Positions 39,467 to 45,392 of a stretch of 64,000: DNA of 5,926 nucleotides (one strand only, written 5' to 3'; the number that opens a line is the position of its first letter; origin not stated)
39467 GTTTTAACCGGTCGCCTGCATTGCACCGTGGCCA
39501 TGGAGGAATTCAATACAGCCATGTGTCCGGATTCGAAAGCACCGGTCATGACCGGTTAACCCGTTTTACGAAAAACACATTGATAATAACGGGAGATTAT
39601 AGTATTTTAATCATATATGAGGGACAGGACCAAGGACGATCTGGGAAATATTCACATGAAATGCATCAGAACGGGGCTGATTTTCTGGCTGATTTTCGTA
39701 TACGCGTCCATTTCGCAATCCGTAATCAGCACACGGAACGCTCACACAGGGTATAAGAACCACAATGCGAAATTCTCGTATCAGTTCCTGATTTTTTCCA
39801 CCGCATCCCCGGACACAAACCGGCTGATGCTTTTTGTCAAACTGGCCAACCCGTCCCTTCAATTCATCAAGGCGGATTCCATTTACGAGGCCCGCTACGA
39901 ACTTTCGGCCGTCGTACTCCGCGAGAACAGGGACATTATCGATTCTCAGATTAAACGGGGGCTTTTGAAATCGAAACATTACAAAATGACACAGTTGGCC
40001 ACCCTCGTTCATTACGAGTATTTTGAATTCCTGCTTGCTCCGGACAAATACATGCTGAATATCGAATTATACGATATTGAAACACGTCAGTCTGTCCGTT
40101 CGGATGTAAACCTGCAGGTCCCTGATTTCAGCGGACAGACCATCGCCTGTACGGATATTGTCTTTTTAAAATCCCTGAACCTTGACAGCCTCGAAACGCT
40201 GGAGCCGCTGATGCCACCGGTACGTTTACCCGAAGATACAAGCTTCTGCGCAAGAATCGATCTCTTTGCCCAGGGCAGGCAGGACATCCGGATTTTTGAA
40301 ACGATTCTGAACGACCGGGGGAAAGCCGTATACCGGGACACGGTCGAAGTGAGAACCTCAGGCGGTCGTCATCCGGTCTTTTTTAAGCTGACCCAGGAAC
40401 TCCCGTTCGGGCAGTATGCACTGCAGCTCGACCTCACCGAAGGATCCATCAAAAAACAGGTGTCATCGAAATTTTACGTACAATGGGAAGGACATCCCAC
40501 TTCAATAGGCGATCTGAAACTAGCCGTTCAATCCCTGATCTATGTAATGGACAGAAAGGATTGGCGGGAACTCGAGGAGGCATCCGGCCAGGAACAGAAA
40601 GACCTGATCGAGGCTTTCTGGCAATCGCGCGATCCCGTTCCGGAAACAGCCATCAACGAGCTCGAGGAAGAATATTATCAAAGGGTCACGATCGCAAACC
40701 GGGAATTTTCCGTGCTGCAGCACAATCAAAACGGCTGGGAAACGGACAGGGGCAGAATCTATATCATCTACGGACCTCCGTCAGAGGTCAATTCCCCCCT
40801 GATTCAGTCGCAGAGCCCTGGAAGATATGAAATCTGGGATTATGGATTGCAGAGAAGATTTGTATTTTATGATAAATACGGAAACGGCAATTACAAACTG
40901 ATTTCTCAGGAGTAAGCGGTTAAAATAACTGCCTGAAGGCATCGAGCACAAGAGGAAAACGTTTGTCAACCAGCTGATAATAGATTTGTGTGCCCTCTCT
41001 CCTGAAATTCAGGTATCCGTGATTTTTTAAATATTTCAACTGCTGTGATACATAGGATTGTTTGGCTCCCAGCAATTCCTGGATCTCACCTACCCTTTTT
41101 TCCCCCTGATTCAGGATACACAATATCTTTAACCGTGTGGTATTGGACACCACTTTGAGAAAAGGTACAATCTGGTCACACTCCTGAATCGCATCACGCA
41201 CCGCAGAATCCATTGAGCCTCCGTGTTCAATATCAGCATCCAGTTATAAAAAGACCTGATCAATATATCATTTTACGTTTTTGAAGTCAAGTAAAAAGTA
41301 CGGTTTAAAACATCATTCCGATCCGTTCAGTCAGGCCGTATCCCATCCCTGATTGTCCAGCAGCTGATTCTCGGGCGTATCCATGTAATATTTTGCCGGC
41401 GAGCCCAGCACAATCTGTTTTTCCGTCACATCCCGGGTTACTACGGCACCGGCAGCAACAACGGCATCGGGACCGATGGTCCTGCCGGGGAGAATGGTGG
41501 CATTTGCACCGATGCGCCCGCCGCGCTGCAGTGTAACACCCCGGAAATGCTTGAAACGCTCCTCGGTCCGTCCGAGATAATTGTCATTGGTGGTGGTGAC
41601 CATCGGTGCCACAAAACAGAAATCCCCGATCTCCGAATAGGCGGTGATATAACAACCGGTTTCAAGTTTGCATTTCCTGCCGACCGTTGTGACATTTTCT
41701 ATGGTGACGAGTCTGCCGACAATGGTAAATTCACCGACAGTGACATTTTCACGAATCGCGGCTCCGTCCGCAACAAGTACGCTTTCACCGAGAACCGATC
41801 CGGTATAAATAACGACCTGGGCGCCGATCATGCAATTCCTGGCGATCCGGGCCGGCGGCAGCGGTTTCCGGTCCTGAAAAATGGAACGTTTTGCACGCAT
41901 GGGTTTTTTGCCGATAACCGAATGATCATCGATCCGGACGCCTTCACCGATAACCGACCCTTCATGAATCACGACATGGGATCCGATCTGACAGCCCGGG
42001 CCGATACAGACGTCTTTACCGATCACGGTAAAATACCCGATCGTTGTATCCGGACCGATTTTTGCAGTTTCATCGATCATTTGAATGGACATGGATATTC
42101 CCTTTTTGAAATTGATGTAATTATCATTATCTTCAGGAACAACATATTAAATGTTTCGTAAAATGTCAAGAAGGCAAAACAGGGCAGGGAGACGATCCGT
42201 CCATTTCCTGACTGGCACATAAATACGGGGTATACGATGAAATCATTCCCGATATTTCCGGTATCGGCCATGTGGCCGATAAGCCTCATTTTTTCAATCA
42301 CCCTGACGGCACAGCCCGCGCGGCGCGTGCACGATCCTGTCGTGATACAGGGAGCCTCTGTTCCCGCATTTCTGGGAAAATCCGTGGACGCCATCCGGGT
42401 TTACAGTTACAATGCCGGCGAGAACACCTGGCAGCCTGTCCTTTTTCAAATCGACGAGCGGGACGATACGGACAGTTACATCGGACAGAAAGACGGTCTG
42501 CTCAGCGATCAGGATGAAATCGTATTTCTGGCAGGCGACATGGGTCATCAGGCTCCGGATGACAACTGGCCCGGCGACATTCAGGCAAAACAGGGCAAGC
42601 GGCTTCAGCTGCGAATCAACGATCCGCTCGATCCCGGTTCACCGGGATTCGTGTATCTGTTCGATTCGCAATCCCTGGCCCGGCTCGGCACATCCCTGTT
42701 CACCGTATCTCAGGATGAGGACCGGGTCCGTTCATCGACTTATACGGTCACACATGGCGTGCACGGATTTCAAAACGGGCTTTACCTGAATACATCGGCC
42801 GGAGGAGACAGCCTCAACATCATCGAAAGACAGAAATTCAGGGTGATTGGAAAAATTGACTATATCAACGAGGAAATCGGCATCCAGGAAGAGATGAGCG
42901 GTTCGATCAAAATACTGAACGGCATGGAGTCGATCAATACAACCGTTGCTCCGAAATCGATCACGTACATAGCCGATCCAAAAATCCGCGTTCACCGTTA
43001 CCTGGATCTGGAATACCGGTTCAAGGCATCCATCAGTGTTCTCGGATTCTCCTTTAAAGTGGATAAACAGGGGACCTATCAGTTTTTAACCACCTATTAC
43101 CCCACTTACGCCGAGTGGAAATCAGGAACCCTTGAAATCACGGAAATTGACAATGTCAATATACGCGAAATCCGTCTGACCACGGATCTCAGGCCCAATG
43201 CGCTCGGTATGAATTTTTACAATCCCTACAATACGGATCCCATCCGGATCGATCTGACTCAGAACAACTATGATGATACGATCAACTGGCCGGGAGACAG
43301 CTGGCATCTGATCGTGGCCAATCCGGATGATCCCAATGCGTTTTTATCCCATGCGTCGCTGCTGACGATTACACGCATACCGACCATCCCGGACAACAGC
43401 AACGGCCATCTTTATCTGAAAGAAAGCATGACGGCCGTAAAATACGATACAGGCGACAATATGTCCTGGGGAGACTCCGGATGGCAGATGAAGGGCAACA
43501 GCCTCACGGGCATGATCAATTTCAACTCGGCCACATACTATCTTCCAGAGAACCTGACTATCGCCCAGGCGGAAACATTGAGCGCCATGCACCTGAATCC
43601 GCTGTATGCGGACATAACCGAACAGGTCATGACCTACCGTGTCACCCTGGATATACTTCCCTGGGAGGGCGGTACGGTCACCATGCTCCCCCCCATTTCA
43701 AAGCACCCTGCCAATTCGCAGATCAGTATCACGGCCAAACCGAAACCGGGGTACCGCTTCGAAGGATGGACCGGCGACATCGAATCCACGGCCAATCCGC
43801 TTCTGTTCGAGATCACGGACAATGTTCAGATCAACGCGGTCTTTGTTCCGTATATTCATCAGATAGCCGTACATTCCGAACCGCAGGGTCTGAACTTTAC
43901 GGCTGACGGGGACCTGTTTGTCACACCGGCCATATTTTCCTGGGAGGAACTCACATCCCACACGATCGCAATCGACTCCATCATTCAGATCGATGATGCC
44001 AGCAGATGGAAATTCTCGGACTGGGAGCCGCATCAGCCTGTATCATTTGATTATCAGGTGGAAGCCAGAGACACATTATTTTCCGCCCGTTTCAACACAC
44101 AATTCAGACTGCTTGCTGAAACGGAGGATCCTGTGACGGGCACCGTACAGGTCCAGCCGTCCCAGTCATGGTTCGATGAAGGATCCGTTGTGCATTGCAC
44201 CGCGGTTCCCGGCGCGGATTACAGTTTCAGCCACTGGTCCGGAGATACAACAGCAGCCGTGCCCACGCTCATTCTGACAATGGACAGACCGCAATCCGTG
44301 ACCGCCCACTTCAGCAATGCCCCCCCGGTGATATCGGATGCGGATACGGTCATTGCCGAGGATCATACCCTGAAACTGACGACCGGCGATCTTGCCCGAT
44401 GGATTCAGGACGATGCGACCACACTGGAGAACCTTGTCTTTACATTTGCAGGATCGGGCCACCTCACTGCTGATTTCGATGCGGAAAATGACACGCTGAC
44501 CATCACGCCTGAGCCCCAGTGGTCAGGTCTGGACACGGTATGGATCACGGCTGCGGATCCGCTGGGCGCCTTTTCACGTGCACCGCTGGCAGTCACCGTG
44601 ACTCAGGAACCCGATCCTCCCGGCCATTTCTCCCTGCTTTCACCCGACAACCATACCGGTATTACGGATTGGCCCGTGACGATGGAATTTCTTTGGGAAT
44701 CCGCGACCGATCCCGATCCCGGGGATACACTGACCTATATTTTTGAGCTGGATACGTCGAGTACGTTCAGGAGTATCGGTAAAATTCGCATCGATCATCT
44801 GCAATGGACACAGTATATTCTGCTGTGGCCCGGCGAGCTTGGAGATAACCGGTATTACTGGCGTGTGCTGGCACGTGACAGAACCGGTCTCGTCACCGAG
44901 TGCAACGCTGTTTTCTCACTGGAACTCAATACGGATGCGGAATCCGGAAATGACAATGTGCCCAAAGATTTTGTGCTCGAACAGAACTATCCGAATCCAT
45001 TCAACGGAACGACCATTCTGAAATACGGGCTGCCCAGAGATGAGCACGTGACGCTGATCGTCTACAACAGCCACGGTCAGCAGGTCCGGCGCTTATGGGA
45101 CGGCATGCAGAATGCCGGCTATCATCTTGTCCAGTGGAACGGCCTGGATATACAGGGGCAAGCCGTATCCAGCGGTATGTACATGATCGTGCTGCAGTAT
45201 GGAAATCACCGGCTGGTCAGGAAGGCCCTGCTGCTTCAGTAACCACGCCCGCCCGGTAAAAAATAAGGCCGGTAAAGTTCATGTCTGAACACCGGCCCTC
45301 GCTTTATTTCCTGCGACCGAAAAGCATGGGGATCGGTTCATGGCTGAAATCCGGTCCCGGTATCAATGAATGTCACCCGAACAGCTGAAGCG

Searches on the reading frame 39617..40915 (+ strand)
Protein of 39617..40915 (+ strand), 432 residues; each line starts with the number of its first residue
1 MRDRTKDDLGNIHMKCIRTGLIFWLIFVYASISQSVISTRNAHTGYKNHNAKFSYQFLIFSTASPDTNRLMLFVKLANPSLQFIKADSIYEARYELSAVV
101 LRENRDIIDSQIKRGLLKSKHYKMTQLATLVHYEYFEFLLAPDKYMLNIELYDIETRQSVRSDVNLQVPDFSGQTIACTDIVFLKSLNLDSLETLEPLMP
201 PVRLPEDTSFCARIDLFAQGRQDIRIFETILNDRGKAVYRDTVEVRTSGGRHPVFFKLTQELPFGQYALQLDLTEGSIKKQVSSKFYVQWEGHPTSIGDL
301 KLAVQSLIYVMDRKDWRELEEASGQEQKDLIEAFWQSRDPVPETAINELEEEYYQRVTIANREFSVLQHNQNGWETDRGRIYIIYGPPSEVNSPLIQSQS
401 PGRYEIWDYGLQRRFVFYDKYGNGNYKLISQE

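Call 39: search_protein_families(library=pfam, proteins=[window:39617-40915:+], max_evalue=0.0001)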
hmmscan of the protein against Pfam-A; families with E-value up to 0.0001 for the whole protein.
window:39617-40915:+ (432 aa): 1 family
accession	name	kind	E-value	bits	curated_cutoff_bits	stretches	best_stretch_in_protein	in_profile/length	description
PF20094.4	GWxTD_dom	-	7.2e-20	71.9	26.9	1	280-394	11-118/172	GWxTD domain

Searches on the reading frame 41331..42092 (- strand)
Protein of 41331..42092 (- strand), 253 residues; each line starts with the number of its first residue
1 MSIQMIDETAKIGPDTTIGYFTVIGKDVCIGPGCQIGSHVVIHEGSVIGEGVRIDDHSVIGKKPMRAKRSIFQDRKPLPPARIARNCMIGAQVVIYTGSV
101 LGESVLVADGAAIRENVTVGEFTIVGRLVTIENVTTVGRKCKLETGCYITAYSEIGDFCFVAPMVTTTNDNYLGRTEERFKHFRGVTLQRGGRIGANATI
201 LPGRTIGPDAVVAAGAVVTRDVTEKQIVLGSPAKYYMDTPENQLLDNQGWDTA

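Call 39: search_protein_families(library=pfam, proteins=[window:41331-42092:-], max_evalue=0.0001)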
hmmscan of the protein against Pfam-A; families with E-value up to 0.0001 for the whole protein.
window:41331-42092:- (253 aa): 5 families
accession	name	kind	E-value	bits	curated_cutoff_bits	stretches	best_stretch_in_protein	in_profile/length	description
PF00132.30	Hexapep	-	5.5e-31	105.4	27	3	10-43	2-35/36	Bacterial transferase hexapeptide (six repeats)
PF25084.1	LbH_EIF2B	-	2.6e-15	56.8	54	1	21-110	15-102/105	EIF2B subunit epsilon LbH domain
PF14602.12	Hexapep_2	-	2.8e-09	37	27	0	194-220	10-34/34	Hexapeptide repeat of succinyl-transferase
PF25087.1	GMPPB_C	-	5.1e-09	36.2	39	0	79-150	9-90/110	GMPPB C-terminal domain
PF24894.1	Hexapep_GlmU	-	1.7e-06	28.5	23.3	0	85-147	23-81/104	GlmU-like, C-terminal hexapeptide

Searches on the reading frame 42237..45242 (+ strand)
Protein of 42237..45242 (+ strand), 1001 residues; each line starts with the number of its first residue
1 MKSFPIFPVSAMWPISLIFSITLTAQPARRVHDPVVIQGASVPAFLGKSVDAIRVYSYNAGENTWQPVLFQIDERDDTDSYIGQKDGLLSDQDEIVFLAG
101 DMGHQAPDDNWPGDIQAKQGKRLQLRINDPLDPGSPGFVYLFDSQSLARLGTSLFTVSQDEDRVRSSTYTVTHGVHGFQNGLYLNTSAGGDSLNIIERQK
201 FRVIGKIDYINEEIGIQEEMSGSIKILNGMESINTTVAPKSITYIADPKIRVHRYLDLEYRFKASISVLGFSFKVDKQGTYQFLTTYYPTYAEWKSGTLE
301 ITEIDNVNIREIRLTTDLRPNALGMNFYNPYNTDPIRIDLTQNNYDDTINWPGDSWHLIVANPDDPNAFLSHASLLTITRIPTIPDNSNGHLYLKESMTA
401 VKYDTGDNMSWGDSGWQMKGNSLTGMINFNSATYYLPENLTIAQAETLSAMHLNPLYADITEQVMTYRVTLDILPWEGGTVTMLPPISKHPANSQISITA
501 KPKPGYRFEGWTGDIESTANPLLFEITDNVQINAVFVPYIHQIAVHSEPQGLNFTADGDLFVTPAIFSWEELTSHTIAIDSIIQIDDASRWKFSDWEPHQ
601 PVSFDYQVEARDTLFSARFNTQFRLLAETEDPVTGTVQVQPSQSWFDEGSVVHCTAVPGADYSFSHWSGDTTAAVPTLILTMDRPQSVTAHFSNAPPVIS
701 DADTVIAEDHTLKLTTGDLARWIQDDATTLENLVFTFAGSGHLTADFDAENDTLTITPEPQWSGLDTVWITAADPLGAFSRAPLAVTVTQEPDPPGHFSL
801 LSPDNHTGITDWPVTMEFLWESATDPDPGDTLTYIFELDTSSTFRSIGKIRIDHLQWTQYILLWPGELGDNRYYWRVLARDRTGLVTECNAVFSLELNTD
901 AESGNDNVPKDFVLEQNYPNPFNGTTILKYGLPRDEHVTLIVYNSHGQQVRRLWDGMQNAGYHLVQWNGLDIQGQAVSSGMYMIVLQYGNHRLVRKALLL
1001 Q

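Call 39: search_protein_families(library=pfam, proteins=[window:42237-45242:+], max_evalue=0.0001)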
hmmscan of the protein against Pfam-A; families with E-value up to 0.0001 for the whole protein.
window:42237-45242:+ (1001 aa): 4 families
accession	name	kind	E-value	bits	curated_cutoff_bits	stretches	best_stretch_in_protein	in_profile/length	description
PF18998.6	Flg_new_2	-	1.3e-22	80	23.6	2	635-694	11-71/73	Divergent InlB B-repeat domain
PF13860.13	FlgD_ig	-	2.1e-09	37.6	27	1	926-988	10-75/79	FlgD Ig-like domain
PF17963.7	Big_9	-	1.4e-06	29.5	23.6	1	694-787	1-89/89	Bacterial Ig domain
PF18962.6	Por_Secre_tail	-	7.6e-06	26.6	27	1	918-997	2-73/75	Secretion system C-terminal sorting domain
